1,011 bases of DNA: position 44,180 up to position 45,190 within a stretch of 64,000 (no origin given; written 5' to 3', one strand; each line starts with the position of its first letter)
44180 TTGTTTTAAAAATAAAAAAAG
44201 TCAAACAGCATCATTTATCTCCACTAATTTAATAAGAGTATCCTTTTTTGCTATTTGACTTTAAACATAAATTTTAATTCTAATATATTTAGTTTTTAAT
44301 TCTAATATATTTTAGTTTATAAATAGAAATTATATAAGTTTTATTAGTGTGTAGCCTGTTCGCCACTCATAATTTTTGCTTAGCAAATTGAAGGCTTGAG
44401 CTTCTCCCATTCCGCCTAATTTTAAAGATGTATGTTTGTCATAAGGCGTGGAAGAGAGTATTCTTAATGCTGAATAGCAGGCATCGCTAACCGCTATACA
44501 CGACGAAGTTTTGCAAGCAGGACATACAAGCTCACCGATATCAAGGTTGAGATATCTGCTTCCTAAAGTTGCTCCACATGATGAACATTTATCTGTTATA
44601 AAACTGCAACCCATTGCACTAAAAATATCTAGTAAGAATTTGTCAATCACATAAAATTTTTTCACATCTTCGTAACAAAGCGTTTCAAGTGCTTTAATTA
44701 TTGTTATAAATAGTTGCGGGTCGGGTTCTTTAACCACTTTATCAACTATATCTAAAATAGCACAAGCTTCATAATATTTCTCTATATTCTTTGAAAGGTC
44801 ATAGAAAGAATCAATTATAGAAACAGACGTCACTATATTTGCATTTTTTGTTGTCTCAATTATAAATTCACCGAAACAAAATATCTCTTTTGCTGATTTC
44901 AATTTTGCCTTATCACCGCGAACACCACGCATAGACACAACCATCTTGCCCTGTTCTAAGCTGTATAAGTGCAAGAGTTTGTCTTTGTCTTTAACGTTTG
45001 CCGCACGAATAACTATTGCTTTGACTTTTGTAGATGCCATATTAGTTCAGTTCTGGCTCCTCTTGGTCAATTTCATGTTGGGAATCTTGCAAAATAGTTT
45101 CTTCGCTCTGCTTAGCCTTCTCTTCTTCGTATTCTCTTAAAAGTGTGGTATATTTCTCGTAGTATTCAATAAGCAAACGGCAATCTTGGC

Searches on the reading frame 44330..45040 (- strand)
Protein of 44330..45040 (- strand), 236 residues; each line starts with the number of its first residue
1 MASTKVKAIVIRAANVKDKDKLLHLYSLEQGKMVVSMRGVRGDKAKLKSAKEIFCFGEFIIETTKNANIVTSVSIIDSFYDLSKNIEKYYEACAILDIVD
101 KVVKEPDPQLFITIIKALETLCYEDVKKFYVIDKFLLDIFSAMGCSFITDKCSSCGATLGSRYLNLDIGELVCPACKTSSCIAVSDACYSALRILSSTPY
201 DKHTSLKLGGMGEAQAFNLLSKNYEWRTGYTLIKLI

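Call 30: search_protein_families(library=pfam, proteins=[window:44330-45040:-], max_evalue=0.001)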
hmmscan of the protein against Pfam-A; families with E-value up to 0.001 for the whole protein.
window:44330-45040:- (236 aa): 3 families
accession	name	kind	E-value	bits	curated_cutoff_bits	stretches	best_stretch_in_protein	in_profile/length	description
PF11967.14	RecO_N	-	8.7e-13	48.6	27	1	1-79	1-80/80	Recombination protein O N terminal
PF02565.21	RecO_C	-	2.7e-11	43.9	22.1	1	85-229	3-150/157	Recombination protein O C terminal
PF24458.1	DUF7573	-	5.8e-05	23.4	30.2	1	150-177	12-37/39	Domain of unknown function (DUF7573)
